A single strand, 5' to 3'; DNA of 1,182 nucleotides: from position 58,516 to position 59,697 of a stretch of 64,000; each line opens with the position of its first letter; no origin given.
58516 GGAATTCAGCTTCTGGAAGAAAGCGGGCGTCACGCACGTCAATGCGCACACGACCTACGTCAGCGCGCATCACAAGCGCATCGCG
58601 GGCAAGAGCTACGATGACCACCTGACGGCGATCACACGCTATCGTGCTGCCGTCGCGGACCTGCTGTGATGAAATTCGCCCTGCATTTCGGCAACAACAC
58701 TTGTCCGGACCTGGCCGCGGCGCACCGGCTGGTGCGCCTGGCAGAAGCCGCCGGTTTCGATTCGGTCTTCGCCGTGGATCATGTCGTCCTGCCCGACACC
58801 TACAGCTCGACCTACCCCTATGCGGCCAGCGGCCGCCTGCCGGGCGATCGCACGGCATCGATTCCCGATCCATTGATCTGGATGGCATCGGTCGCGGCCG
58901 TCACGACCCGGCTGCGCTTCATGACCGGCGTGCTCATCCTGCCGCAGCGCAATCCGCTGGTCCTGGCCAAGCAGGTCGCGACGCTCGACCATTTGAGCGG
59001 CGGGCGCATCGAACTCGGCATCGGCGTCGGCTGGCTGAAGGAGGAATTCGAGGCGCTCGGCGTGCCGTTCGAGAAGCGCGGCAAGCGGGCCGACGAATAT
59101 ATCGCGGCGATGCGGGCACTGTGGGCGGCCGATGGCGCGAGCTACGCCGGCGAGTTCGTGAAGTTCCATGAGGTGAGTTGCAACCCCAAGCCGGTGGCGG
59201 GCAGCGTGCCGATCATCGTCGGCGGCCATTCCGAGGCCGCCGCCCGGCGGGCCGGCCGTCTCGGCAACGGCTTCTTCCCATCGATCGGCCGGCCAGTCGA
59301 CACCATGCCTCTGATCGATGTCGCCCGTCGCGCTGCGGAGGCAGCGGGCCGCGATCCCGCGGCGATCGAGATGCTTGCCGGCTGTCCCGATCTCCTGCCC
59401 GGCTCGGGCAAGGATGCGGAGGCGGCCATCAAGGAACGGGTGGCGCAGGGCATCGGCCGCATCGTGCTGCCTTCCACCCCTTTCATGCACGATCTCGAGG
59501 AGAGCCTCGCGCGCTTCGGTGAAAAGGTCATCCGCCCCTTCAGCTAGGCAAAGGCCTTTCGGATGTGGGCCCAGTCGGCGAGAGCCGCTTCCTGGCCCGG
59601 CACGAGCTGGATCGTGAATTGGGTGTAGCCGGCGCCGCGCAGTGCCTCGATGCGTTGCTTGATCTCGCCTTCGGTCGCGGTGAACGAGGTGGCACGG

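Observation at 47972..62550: Dense swarm of nine luciferase-like (LLM) oxidoreductase paralogues wrapped around the F420 biosynthesis genes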

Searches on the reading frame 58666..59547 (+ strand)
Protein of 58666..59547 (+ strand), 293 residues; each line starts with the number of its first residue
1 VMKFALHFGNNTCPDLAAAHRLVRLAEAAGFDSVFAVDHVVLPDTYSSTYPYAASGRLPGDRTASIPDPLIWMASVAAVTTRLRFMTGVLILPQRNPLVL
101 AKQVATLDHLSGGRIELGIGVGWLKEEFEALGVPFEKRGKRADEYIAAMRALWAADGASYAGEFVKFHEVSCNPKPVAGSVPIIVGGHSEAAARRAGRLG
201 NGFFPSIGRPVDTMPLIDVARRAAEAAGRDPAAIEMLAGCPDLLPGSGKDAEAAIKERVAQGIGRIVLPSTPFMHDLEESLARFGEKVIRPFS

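Call 3: search_protein_families(library=ncbifam, proteins=[window:58666-59547:+], max_evalue=0.00001)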
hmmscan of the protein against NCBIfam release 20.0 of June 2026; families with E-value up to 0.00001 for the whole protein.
window:58666-59547:+ (293 aa): 31 families (the best 25 are shown)
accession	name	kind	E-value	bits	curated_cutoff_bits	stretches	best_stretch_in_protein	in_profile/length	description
TIGR03619.1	F420_Rv2161c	subfamily_domain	3.5e-79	265.9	166.9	1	21-267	2-244/247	TIGR03619 family F420-dependent LLM class oxidoreductase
TIGR03560.1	F420_Rv1855c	subfamily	5.2e-35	121.3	231.4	1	16-235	12-223/227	TIGR03560 family F420-dependent LLM class oxidoreductase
TIGR04021.1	LLM_DMSO2_sfnG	equivalog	1.6e-29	103.4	382.95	1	73-231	67-228/350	dimethylsulfone monooxygenase SfnG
TIGR03571.1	lucif_BA3436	subfamily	1.7e-29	103.1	303.9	1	10-198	24-199/304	TIGR03571 family LLM class oxidoreductase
TIGR03621.1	F420_MSMEG_2516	subfamily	1.1e-28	100.3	213.15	1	68-191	41-161/295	TIGR03621 family F420-dependent LLM class oxidoreductase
TIGR03854.1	F420_MSMEG_3544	hypoth_equivalog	1.8e-27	96.4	295.6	1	66-230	40-204/290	TIGR03854 family LLM class F420-dependent oxidoreductase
TIGR03555.1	F420_mer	equivalog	6.8e-25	88.1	348.7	1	73-239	44-209/325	5,10-methylenetetrahydromethanopterin reductase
NF002619.0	PRK02271.1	equivalog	1e-24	87.5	276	1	70-259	43-230/329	5,10-methylenetetrahydromethanopterin reductase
TIGR04020.1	seco_metab_LLM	subfamily_domain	1.5e-21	76.9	244.45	1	65-233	49-220/341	MupA/Atu3671 family FMN-dependent luciferase-like monooxygenase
TIGR04027.1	LLM_KPN_01858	hypoth_equivalog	4e-20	72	412.9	1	64-210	49-188/326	putative FMN-dependent luciferase-like monooxygenase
TIGR03860.1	FMN_nitrolo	subfamily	8.9e-20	70.9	279.7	1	13-154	25-161/422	NtaA/DmoA family FMN-dependent monooxygenase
TIGR03554.1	F420_G6P_DH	equivalog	1.7e-18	66.8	420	1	66-236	49-225/331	glucose-6-phosphate dehydrogenase (coenzyme-F420)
TIGR03564.1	F420_MSMEG_4879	subfamily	6.4e-18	65.3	234.25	1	68-258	25-214/265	TIGR03564 family F420-dependent LLM class oxidoreductase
TIGR03617.1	F420_MSMEG_2256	subfamily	1.5e-17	63.5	278.15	1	68-238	20-199/318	TIGR03617 family F420-dependent LLM class oxidoreductase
TIGR03856.1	F420_MSMEG_2906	subfamily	9.7e-17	61.3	243.7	1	12-242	11-212/249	LLM class F420-dependent oxidoreductase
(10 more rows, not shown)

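Call 4: search_protein_families(library=pfam, proteins=[window:58666-59547:+], max_evalue=0.001)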
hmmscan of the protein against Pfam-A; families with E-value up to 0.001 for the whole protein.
window:58666-59547:+ (293 aa): 1 family
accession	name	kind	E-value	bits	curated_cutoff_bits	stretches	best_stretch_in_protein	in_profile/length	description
PF00296.26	Bac_luciferase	-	9.3e-56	189.9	27.9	1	14-239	20-225/314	Luciferase-like monooxygenase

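Call 73: search_dna_similar(query=window:58666-59547:+, collection=plasmids, mode=protein, max_evalue=1e-20, max_rows=40)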
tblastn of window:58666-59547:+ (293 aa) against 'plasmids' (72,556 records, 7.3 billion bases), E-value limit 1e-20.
Records with a match: 127; places in all: 139; records where one place covers at least 80% of the query: 5.
Best place of each record, by identity: <60% 127.
By first word of the organism name: Burkholderia 55; Streptomyces 21; Rhodococcus 16; Sinorhizobium 11; Mycobacterium 2; Embleya 2; Natrinema 2; Tsukamurella 2; Natronosalvus 2; Paraburkholderia 2; and 10 more.
By predicted mobility (MOB-suite, as given by PLSDB): non-mobilizable 55; mobilizable 53; conjugative 19.
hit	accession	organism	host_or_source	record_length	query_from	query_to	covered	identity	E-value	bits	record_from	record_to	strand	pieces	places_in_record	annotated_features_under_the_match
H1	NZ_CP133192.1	Rhodococcus erythropolis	Spring wheat plant ( Triticum aestivum ...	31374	1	293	100%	43.2%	3e-59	211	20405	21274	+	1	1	LLM class F420-dependent oxidoreductase | MMPL family transporter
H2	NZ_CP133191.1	Rhodococcus erythropolis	Spring wheat plant ( Triticum aestivum ...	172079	1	293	100%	43.2%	3e-59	211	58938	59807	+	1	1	LLM class F420-dependent oxidoreductase | MMPL family transporter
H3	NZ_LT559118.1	Nonomuraea gerenzanensis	-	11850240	2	287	98%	40.5%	1e-26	116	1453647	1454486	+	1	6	none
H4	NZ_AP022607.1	Mycobacterium branderi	-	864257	2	207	70%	52.1%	1e-51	189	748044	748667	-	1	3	LLM class F420-dependent oxidoreductase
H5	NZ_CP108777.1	Embleya sp. NBC_00896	-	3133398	15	279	90%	39.2%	2e-26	115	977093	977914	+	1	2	none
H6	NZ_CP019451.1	Halioglobus japonicus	culture,Western North Pacific Station S1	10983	2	293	100%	33.8%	2e-33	135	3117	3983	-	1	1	LLM class F420-dependent oxidoreductase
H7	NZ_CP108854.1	Streptomyces sp. NBC_00841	-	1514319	2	190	65%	49.7%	1e-49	182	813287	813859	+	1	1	record has no annotation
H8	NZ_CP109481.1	Streptomyces sp. NBC_01450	-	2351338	2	190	65%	48.2%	1e-44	169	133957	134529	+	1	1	none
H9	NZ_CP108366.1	Streptomyces sp. NBC_01340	-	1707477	2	190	65%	48.2%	1e-44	169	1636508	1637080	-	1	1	none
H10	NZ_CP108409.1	Kitasatospora sp. NBC_01300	-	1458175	30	190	55%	53.7%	5e-47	175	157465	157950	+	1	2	record has no annotation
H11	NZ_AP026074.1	Streptomyces nigrescens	-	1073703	45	190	50%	52.4%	5e-39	152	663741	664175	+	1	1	none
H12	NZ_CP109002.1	Streptomyces sp. NBC_00704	-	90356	2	189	64%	39.8%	7e-24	108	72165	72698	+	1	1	TIGR03619 family F420-dependent LLM class oxidoreductase | MFS transporter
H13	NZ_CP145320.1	Rhodococcus ruber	-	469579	17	190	59%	42.7%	2e-30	127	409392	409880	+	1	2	LLM class F420-dependent oxidoreductase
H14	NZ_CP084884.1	Natrinema zhouii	pure culture,Salt mine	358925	23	214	66%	37.8%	1e-22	104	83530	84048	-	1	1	LLM class flavin-dependent oxidoreductase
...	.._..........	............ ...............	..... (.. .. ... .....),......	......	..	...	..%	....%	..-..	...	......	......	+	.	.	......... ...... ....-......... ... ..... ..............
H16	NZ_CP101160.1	Natronosalvus amylolyticus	cell culture,sediment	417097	15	189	60%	40.9%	6e-31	129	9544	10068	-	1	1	TIGR03619 family F420-dependent LLM class oxidoreductase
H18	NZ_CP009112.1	Rhodococcus opacus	soil sample, Enrichment culture with ...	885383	22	190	58%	42.0%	6e-32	132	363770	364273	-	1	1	TIGR03619 family F420-dependent LLM class oxidoreductase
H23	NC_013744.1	Haloterrigena turkmenica DSM 5511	-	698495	21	189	58%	40.8%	4e-32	132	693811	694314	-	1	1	TIGR03619 family F420-dependent LLM class oxidoreductase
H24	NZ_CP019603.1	Croceicoccus marinus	-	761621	21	189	58%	40.6%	5e-26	114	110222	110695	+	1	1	TIGR03619 family F420-dependent LLM class oxidoreductase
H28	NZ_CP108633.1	Streptomyces sp. NBC_01136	-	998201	21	177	54%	42.7%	3e-27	118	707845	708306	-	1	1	TIGR03619 family F420-dependent LLM class oxidoreductase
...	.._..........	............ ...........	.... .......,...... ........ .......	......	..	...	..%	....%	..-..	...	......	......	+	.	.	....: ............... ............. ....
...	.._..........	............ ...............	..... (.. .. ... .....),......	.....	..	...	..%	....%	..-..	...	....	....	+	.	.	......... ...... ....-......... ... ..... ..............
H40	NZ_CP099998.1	Natronosalvus halobius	cell culture,sediment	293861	8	189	62%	35.6%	5e-23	105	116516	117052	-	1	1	TIGR03619 family F420-dependent LLM class oxidoreductase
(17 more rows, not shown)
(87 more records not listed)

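Call 74: get_annotated_region(hit=H1, flank=3000)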
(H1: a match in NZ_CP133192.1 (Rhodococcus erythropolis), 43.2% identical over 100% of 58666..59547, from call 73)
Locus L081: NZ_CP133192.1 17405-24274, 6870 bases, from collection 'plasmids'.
description: Rhodococcus erythropolis strain MGMM8 plasmid pMGMM8_2, complete sequence
organism: Rhodococcus erythropolis (NCBI taxid 1833)
taxonomy: Bacteria; Actinomycetota; Actinomycetes; Mycobacteriales; Nocardiaceae; Rhodococcus; Rhodococcus erythropolis
host: -; source: Spring wheat plant ( Triticum aestivum L); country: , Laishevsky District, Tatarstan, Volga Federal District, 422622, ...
typing (MOB-suite, as given by PLSDB): non-mobilizable
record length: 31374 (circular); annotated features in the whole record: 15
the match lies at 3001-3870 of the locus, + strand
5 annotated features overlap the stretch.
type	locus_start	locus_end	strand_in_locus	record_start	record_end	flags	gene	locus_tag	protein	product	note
CDS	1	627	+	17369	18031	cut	-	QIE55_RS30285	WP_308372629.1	class I SAM-dependent methyltransferase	GO:0032259 - methylation [Evidence IEA]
CDS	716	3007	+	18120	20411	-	-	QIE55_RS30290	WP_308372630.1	MMPL family transporter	-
CDS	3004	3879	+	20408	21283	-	-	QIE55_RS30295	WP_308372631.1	LLM class F420-dependent oxidoreductase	-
CDS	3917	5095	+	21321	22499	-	-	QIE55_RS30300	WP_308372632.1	LLM class flavin-dependent oxidoreductase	-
CDS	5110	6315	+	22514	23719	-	-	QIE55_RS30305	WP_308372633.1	cytochrome P450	-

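Call 75: get_annotated_region(hit=H4, flank=3000)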
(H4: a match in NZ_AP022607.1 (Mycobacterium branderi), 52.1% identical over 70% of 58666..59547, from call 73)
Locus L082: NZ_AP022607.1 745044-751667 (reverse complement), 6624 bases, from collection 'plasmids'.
description: Mycobacterium branderi strain JCM 12687 plasmid pJCM12687
organism: Mycobacterium branderi (NCBI taxid 43348)
taxonomy: Bacteria; Actinomycetota; Actinomycetes; Mycobacteriales; Mycobacteriaceae; Mycobacterium; Mycobacterium branderi
host: -; source: -; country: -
typing (MOB-suite, as given by PLSDB): non-mobilizable
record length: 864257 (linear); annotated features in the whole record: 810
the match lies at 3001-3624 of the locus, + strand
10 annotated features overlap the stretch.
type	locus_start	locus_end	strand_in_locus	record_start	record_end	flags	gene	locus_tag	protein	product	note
CDS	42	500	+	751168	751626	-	-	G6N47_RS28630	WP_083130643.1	MaoC family dehydratase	-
CDS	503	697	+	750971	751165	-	-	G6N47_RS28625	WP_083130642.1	ferredoxin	-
CDS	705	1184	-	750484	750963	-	-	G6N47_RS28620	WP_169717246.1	nuclear transport factor 2 family protein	-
CDS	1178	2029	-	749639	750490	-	-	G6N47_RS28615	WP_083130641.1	hypothetical protein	-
CDS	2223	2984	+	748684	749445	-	-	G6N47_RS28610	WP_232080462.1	SDR family oxidoreductase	-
CDS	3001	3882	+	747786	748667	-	-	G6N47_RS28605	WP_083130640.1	LLM class F420-dependent oxidoreductase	-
CDS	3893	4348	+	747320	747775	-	-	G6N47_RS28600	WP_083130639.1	hypothetical protein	-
CDS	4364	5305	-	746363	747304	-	-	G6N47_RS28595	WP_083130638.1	LLM class F420-dependent oxidoreductase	-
CDS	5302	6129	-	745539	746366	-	-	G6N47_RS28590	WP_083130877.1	mycofactocin-coupled SDR family oxidoreductase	-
CDS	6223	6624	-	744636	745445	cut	-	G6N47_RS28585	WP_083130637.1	SDR family NAD(P)-dependent oxidoreductase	-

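Call 76: get_annotated_region(hit=H7, flank=1500)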
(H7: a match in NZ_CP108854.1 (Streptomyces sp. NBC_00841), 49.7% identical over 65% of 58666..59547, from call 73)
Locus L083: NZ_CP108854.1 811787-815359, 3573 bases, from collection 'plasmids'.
description: Streptomyces sp. NBC_00841 plasmid unnamed1
organism: Streptomyces sp. NBC_00841 (NCBI taxid 2975847)
taxonomy: Bacteria; Actinomycetota; Actinomycetes; Kitasatosporales; Streptomycetaceae; Streptomyces; Streptomyces sp. NBC 00841
host: -; source: -; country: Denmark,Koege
typing (MOB-suite, as given by PLSDB): mobilizable; relaxase MOBF,MOBP,MOBP
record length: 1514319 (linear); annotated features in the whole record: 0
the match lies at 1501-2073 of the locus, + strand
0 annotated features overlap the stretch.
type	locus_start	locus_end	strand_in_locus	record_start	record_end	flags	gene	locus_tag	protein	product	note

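Call 77: get_annotated_region(hit=H10, flank=1500)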
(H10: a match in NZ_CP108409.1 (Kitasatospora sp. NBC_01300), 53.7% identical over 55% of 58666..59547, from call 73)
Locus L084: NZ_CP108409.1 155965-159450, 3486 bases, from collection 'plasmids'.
description: Kitasatospora sp. NBC_01300 plasmid unnamed1, complete sequence
organism: Kitasatospora sp. NBC_01300 (NCBI taxid 2903574)
taxonomy: Bacteria; Actinomycetota; Actinomycetes; Kitasatosporales; Streptomycetaceae; Kitasatospora; Kitasatospora sp. NBC 01300
host: -; source: -; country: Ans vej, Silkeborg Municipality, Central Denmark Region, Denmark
typing (MOB-suite, as given by PLSDB): non-mobilizable
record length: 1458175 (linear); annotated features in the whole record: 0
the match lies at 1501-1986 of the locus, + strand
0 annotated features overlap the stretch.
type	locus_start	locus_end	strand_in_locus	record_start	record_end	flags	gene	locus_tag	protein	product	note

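Call 78: get_annotated_region(hit=H15, flank=1500)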
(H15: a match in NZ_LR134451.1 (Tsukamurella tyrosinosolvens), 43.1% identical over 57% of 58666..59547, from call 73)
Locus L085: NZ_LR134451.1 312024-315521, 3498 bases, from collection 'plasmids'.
description: Tsukamurella tyrosinosolvens strain NCTC13231 plasmid 9, complete sequence
organism: Tsukamurella tyrosinosolvens (NCBI taxid 57704)
taxonomy: Bacteria; Actinomycetota; Actinomycetes; Mycobacteriales; Tsukamurellaceae; Tsukamurella; Tsukamurella tyrosinosolvens
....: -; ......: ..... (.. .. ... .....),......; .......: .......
typing (MOB-suite, as given by PLSDB): non-mobilizable
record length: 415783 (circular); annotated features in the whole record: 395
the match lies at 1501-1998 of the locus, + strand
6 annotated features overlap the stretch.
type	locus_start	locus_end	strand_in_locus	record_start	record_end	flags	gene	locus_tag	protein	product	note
CDS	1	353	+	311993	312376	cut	-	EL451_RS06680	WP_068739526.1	hypothetical protein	-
CDS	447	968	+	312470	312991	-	-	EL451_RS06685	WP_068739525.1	hypothetical protein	-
CDS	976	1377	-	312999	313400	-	-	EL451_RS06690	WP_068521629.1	MmcQ/YjbR family DNA-binding protein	-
CDS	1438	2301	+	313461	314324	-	-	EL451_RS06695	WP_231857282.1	TIGR03619 family F420-dependent LLM class oxidoreductase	GO:0008150 - biological_process [Evidence IEA]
CDS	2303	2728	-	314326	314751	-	-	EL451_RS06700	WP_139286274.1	hypothetical protein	-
CDS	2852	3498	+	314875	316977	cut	ligA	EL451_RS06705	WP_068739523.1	NAD-dependent DNA ligase LigA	GO:0006281 - DNA repair [Evidence IEA]; GO:0006260 - DNA replication [Evidence IEA]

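Call 79: get_annotated_region(hit=H18, flank=1500)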
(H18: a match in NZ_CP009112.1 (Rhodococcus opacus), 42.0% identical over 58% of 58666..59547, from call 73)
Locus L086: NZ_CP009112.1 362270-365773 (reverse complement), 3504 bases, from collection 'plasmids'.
description: Rhodococcus opacus strain 1CP plasmid pR1CP1, complete sequence
organism: Rhodococcus opacus (NCBI taxid 37919)
taxonomy: Bacteria; Actinomycetota; Actinomycetes; Mycobacteriales; Nocardiaceae; Rhodococcus; Rhodococcus opacus
host: -; source: soil sample, Enrichment culture with 4-chlorophenol and 2,4-dichlorophenol; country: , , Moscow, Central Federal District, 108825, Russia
typing (MOB-suite, as given by PLSDB): mobilizable; relaxase MOBP
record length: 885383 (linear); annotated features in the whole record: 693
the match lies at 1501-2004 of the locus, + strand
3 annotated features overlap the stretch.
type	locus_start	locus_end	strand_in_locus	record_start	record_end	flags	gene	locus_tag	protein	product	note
CDS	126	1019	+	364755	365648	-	-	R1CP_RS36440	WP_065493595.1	IclR family transcriptional regulator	GO:0006355 - regulation of DNA-templated transcription [Evidence IEA]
CDS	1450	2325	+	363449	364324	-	-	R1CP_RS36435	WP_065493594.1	TIGR03619 family F420-dependent LLM class oxidoreductase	GO:0008150 - biological_process [Evidence IEA]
CDS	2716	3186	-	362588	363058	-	-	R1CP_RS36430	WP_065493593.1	MaoC family dehydratase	-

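Call 80: get_annotated_region(hit=H23, flank=1500)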
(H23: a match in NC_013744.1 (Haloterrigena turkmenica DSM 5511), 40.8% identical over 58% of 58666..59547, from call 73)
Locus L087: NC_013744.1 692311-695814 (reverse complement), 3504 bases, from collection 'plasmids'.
description: Haloterrigena turkmenica DSM 5511 plasmid pHTUR01, complete sequence
organism: Haloterrigena turkmenica DSM 5511 (NCBI taxid 543526)
taxonomy: Archaea; Euryarchaeota; Halobacteria; Halobacteriales; Natrialbaceae; Haloterrigena; Haloterrigena turkmenica; Haloterrigena turkmenica DSM 5511
host: -; source: -; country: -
typing (MOB-suite, as given by PLSDB): non-mobilizable
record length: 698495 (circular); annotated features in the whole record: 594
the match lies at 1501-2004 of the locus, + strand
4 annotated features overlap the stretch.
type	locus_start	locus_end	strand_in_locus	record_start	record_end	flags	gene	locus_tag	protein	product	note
CDS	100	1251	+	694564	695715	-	-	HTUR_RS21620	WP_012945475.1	acyl-CoA dehydrogenase family protein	-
CDS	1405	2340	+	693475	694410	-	-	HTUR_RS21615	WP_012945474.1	TIGR03619 family F420-dependent LLM class oxidoreductase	GO:0008150 - biological_process [Evidence IEA]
CDS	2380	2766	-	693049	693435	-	-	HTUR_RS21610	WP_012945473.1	cupin domain-containing protein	-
CDS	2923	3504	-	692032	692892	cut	-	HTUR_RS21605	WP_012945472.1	amidohydrolase family protein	-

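Call 81: get_annotated_region(hit=H24, flank=1500)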
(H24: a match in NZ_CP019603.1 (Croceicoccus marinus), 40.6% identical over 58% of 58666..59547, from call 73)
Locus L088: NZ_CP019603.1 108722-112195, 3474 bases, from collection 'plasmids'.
description: Croceicoccus marinus strain E4A9 plasmid pCME4A9I, complete sequence
organism: Croceicoccus marinus (NCBI taxid 450378)
taxonomy: Bacteria; Pseudomonadota; Alphaproteobacteria; Sphingomonadales; Erythrobacteraceae; Croceicoccus; Croceicoccus marinus
host: -; source: -; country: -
typing (MOB-suite, as given by PLSDB): non-mobilizable; replicon rep_cluster_545
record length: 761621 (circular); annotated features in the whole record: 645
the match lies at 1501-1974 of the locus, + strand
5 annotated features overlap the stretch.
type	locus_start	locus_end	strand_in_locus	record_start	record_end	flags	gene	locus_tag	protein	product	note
CDS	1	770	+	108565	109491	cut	cofD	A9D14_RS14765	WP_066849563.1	2-phospho-L-lactate transferase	-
CDS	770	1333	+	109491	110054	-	cofC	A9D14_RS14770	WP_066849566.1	2-phospho-L-lactate guanylyltransferase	-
CDS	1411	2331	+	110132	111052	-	-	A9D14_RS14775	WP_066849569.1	TIGR03619 family F420-dependent LLM class oxidoreductase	GO:0008150 - biological_process [Evidence IEA]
CDS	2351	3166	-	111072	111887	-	-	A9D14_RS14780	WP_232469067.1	SDR family oxidoreductase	-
CDS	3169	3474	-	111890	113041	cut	-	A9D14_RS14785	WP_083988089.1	oxidoreductase family protein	-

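Call 82: get_annotated_region(hit=H32, flank=1500)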
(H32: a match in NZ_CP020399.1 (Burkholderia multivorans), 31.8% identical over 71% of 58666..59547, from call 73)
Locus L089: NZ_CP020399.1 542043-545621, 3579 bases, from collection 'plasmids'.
description: Burkholderia multivorans strain FDAARGOS_246 plasmid unnamed, complete sequence
organism: Burkholderia multivorans (NCBI taxid 87883)
taxonomy: Bacteria; Pseudomonadota; Betaproteobacteria; Burkholderiales; Burkholderiaceae; Burkholderia; Burkholderia multivorans
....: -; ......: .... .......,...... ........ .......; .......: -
typing (MOB-suite, as given by PLSDB): non-mobilizable
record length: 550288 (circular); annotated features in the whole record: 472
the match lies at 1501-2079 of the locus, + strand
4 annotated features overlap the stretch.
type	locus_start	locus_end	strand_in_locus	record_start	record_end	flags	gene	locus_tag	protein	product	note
CDS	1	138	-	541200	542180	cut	-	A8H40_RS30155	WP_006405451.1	2-keto-3-deoxygluconate permease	-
CDS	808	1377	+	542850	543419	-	msuE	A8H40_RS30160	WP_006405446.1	FMN reductase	-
CDS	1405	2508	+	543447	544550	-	sfnG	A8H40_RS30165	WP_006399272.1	dimethylsulfone monooxygenase SfnG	GO:0006790 - sulfur compound metabolic process [Evidence IEA]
CDS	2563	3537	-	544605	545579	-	-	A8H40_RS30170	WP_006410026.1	LysR family transcriptional regulator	-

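Call 83: get_annotated_region(hit=H12, flank=1500)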
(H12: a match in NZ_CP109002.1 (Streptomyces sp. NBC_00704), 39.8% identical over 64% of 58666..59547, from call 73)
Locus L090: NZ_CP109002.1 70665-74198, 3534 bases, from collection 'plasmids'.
description: Streptomyces sp. NBC_00704 plasmid unnamed2, complete sequence
organism: Streptomyces sp. NBC_00704 (NCBI taxid 2975809)
taxonomy: Bacteria; Actinomycetota; Actinomycetes; Kitasatosporales; Streptomycetaceae; Streptomyces; Streptomyces sp. NBC 00704
host: -; source: -; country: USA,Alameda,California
typing (MOB-suite, as given by PLSDB): non-mobilizable
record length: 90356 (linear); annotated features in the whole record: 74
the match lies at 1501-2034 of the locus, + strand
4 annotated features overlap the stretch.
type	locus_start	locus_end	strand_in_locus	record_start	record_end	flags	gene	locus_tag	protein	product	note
CDS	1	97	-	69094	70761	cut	-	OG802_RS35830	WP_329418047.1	glutamate--tRNA ligase family protein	GO:0043039 - tRNA aminoacylation [Evidence IEA]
CDS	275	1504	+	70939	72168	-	-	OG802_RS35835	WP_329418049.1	MFS transporter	GO:0055085 - transmembrane transport [Evidence IEA]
CDS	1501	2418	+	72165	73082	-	-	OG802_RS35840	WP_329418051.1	TIGR03619 family F420-dependent LLM class oxidoreductase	GO:0008150 - biological_process [Evidence IEA]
CDS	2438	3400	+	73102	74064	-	-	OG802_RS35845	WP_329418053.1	LysR family transcriptional regulator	-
